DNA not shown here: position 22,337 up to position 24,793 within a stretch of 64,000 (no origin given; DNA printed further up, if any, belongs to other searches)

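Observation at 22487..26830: Tandem paralogous hybrid kinases: shared transmitter + pseudo-receiver (about 80% aa identity), swapped sensor modules, and much lower GC than the surroundings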

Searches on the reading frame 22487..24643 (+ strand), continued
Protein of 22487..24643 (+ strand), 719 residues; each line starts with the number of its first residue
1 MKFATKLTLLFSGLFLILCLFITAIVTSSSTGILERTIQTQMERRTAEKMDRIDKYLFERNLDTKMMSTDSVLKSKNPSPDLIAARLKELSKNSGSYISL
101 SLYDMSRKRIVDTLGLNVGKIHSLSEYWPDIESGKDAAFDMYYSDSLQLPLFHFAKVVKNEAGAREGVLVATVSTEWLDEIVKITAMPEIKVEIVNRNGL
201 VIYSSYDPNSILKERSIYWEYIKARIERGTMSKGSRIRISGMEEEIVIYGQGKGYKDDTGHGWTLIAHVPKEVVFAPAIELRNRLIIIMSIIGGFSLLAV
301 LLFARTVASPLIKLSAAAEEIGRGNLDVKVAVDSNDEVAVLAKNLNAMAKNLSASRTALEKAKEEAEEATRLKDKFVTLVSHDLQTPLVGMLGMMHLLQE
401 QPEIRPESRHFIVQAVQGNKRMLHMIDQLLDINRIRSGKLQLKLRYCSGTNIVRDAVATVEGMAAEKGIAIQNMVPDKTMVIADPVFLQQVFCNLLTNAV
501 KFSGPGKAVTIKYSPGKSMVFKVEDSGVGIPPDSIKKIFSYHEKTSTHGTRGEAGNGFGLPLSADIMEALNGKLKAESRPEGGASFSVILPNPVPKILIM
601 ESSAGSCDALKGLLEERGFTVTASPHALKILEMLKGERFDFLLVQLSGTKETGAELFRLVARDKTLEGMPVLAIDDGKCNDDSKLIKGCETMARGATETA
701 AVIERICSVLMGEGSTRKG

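Call 15: find_encoding_contigs(protein=P0008, flank=10000, max_places=3)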
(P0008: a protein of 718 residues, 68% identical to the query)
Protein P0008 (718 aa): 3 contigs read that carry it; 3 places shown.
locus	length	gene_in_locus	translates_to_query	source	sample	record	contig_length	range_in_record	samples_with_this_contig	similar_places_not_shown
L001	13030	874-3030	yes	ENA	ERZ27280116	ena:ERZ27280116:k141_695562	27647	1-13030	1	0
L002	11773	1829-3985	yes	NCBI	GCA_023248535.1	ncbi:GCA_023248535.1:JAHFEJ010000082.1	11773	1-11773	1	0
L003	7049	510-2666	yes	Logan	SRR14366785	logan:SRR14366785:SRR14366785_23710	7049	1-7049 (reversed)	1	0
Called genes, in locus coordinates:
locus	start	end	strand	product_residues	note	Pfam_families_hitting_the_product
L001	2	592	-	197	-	?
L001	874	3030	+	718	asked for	PF02743:dCache_1, PF00672:HAMP, PF00512:HisKA, PF02518:HATPase_c, PF00072:Response_reg (weak)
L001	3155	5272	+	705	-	PF08448:PAS_4, PF13426:PAS_9 (weak), PF00512:HisKA, PF02518:HATPase_c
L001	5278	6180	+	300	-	PF00072:Response_reg, PF13581:HATPase_c_2 (faint)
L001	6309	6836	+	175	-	-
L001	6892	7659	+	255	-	PF00121:TIM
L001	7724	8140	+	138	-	PF03840:SecG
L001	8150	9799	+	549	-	PF00496:SBP_bac_5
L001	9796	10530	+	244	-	PF02348:CTP_transf_3, PF12804:NTP_transf_3 (weak)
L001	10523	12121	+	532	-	PF06418:CTP_synth_N, PF00117:GATase, PF07722:Peptidase_C26 (weak)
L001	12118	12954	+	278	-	PF00793:DAHP_synth_1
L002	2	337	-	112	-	?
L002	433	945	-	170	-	PF01041:DegT_DnrJ_EryC1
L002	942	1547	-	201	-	-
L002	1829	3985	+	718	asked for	PF02743:dCache_1, PF00672:HAMP, PF00512:HisKA, PF02518:HATPase_c, PF00072:Response_reg (weak)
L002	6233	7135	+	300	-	PF00072:Response_reg, PF13581:HATPase_c_2 (faint)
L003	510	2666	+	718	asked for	PF02743:dCache_1, PF00672:HAMP, PF00512:HisKA, PF02518:HATPase_c, PF00072:Response_reg (weak)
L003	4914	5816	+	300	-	PF00072:Response_reg, PF13581:HATPase_c_2 (faint)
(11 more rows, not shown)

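Call 17: find_encoding_contigs(protein=P0006, flank=10000, max_places=2)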
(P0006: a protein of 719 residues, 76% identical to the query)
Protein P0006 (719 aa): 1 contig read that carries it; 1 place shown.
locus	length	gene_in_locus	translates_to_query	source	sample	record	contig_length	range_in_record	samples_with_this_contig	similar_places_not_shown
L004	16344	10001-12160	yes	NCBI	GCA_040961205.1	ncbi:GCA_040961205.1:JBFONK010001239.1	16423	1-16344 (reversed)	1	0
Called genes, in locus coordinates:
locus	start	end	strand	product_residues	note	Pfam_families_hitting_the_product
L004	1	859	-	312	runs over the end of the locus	?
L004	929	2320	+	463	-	PF00072:Response_reg, PF00158:Sigma54_activat, PF14532:Sigma54_activ_2, PF00004:AAA (weak), PF07724:AAA_2 (weak), PF07728:AAA_5, PF25601:AAA_lid_14, PF02954:HTH_8 (weak)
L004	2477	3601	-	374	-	PF13439:Glyco_transf_4, PF13579:Glyco_trans_4_4 (weak), PF00534:Glycos_transf_1, PF13692:Glyco_trans_1_4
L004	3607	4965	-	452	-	PF01210:NAD_Gly3P_dh_N (weak), PF02737:3HCDH_N (weak), PF03721:UDPG_MGDP_dh_N, PF00984:UDPG_MGDP_dh, PF03720:UDPG_MGDP_dh_C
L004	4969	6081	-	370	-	PF01073:3Beta_HSD, PF01370:Epimerase, PF07993:NAD_binding_4 (faint), PF16363:GDP_Man_Dehyd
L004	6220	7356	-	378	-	PF01041:DegT_DnrJ_EryC1, PF01212:Beta_elim_lyase, PF00155:Aminotran_1_2 (faint), PF00266:Aminotran_5 (weak)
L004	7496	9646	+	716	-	PF08448:PAS_4, PF13426:PAS_9, PF00512:HisKA, PF02518:HATPase_c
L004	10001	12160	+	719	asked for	PF02743:dCache_1, PF00672:HAMP, PF00512:HisKA, PF02518:HATPase_c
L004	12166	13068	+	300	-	PF00072:Response_reg, PF13581:HATPase_c_2 (faint)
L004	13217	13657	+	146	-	PF07963:N_methyl (weak)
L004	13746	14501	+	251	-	PF00121:TIM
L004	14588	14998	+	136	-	PF03840:SecG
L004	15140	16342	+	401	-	?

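Call 18: find_encoding_contigs(protein=P0005, flank=10000, max_places=2)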
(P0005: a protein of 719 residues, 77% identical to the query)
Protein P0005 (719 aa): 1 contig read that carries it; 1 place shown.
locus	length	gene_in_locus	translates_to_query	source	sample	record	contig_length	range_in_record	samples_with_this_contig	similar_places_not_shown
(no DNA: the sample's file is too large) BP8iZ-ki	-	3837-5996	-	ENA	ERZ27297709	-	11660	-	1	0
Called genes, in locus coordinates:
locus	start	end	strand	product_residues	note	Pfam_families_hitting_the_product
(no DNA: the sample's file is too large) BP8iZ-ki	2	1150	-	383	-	?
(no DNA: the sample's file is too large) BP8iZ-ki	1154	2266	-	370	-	PF01073:3Beta_HSD, PF01370:Epimerase, PF07993:NAD_binding_4 (faint), PF16363:GDP_Man_Dehyd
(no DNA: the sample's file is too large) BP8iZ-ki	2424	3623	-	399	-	PF00155:Aminotran_1_2 (weak), PF01041:DegT_DnrJ_EryC1, PF01212:Beta_elim_lyase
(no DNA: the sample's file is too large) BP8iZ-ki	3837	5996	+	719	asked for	PF02743:dCache_1, PF00672:HAMP, PF00512:HisKA, PF02518:HATPase_c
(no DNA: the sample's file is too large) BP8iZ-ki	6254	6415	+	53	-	PF00301:Rubredoxin, PF21349:RUBY_RBDX (faint)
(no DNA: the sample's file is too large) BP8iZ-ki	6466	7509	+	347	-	PF00072:Response_reg, PF13176:TPR_7 (faint), PF13181:TPR_8 (faint), PF13374:TPR_10 (faint), PF25063:ARM_TT21_C (weak), PF14559:TPR_19 (weak), PF13424:TPR_12, PF14559:TPR_19, +8 more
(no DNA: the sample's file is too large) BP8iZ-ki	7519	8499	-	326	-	PF03255:ACCA, PF01039:Carboxyl_trans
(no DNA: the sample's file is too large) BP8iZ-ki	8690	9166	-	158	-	PF14347:DUF4399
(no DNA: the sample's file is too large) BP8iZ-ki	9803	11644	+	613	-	PF13522:GATase_6, PF13537:GATase_7, PF00733:Asn_synthase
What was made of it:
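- One relative (the P0005 contig) has an HK1 ortholog with no RR next to it (call 18). A rubredoxin gene follows the HK1 ortholog on the P0005 contig (call 18).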

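Call 19: find_encoding_contigs(protein=P0002, flank=10000, max_places=2)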
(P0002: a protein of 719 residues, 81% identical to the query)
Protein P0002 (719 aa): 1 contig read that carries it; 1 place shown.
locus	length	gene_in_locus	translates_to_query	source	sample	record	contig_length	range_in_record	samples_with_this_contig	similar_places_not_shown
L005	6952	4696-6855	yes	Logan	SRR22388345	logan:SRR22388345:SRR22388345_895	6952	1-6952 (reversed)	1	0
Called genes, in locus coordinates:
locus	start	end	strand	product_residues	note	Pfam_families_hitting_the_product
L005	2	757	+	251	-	?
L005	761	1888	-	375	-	PF13439:Glyco_transf_4, PF13579:Glyco_trans_4_4, PF00534:Glycos_transf_1, PF13692:Glyco_trans_1_4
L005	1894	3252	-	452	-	PF01210:NAD_Gly3P_dh_N (weak), PF02737:3HCDH_N (weak), PF03721:UDPG_MGDP_dh_N, PF00984:UDPG_MGDP_dh, PF03720:UDPG_MGDP_dh_C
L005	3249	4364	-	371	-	PF01073:3Beta_HSD, PF01370:Epimerase, PF07993:NAD_binding_4 (weak), PF16363:GDP_Man_Dehyd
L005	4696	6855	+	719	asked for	PF02743:dCache_1, PF00672:HAMP, PF00512:HisKA, PF02518:HATPase_c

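Call 38: find_encoding_contigs(protein=P0001, flank=2000, max_places=3)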
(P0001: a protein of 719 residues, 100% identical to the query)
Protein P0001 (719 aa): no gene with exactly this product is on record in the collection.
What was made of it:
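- Tried and rejected: The exact-sequence look-up of HK1 (P0001) found no contig on record (call 38), so the window's own assembly accession was not recovered.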

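Call 39: find_encoding_contigs(protein=P0020, flank=8000, max_places=3)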
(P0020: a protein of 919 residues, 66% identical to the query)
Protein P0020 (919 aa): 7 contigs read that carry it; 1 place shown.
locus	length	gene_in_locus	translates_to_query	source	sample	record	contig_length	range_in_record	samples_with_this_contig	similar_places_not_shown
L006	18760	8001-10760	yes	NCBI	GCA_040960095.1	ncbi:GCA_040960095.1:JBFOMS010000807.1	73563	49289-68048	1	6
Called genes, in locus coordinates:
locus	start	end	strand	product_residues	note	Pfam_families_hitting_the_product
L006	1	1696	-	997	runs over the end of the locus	PF08448:PAS_4, PF13426:PAS_9, PF08447:PAS_3, PF13426:PAS_9, PF08447:PAS_3, PF00989:PAS, PF08448:PAS_4, PF13426:PAS_9, +9 more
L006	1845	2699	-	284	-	PF02775:TPP_enzyme_C, PF12367:PFO_beta_C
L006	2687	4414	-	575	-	PF01558:POR, PF01855:POR_N, PF17147:PFOR_II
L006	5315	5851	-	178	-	PF21349:RUBY_RBDX, PF02915:Rubrerythrin (faint)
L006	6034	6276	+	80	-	-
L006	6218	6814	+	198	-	PF02777:Sod_Fe_C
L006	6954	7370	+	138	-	PF09990:DUF2231 (weak)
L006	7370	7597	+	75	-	PF02915:Rubrerythrin (weak)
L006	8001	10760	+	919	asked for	PF00989:PAS (weak), PF08447:PAS_3 (faint), PF08448:PAS_4 (weak), PF13426:PAS_9 (weak), PF00989:PAS, PF13426:PAS_9, PF00512:HisKA, PF02518:HATPase_c, +2 more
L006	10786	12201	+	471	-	PF00072:Response_reg, PF00158:Sigma54_activat, PF01078:Mg_chelatase (faint), PF14532:Sigma54_activ_2, PF25601:AAA_lid_14, PF02954:HTH_8 (weak)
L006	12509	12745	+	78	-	-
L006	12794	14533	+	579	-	PF00072:Response_reg, PF13581:HATPase_c_2 (faint), PF07228:SpoIIE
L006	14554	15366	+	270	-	-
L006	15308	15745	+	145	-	PF13581:HATPase_c_2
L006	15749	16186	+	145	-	-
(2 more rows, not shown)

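Call 64: search_protein_families(library=ncbifam, proteins=[window:22487-24643:+], max_evalue=0.001)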
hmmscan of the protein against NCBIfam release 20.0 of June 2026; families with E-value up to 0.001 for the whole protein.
window:22487-24643:+ (719 aa): 81 families (the best 25 are shown)
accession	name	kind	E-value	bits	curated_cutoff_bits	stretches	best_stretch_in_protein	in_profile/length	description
NF011874.0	PRK15347.1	equivalog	1.5e-52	178.8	852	1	260-591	273-613/921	two component system sensor kinase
TIGR02956.1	TMAO_torS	equivalog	9.3e-48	163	676.5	1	344-657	435-764/967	TMAO reductase system sensor histidine kinase/response regulator TorS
NF033092.0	HK_WalK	equivalog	2.9e-45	154.9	725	2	367-591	366-593/594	cell wall metabolism sensor histidine kinase WalK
NF046044.1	PnpS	equivalog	6.1e-41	140.7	400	1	370-591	167-390/390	two-component system histidine kinase PnpS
NF012163.2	BaeS_SmeS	equivalog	1.3e-40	139.7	500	1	285-591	166-457/457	sensor histidine kinase efflux regulator BaeS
NF040691.1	MtrAB_MtrB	equivalog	4.3e-40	138.2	450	1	297-592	202-492/507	MtrAB system histidine kinase MtrB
NF033091.0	HK_VanS_ACDEFG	equivalog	6.9e-39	133.7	400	1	300-591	4-293/293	vancomycin resistance histidine kinase VanS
NF041947.1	LuxQ_Vibrio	equivalog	7.4e-38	130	1200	1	352-592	452-696/843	quorum-sensing autoinducer 2 sensor kinase/phosphatase LuxQ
NF008318.0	PRK11107.1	equivalog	4.4e-37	127.6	890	1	291-603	186-529/920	two-component sensor histidine kinase BarA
NF008302.0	PRK11091.1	equivalog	5.4e-37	127.4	838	1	360-659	270-590/779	aerobic respiration two-component sensor histidine kinase ArcB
NF047874.1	MASE3_PAS_HK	subfamily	3.4e-36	125.3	560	1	355-592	384-625/655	MASE3 domain-containing sensor histidine kinase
TIGR02966.1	phoR_proteo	equivalog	2.4e-35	122.2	334.2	1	366-590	107-333/333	phosphate regulon sensor histidine kinase PhoR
NF041210.1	his_kin_PieS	equivalog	3.5e-35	121.9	850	1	286-593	172-471/474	two component system sensor histidine kinase PieS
NF038297.2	hybrid_HK_HrmK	equivalog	4.1e-35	121.5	725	1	350-591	212-456/607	hybrid histidine kinase/response regulator HrmK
NF008312.0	PRK11100.1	equivalog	2.5e-34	118.9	356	1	278-592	176-474/477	two-component system sensor histidine kinase CreC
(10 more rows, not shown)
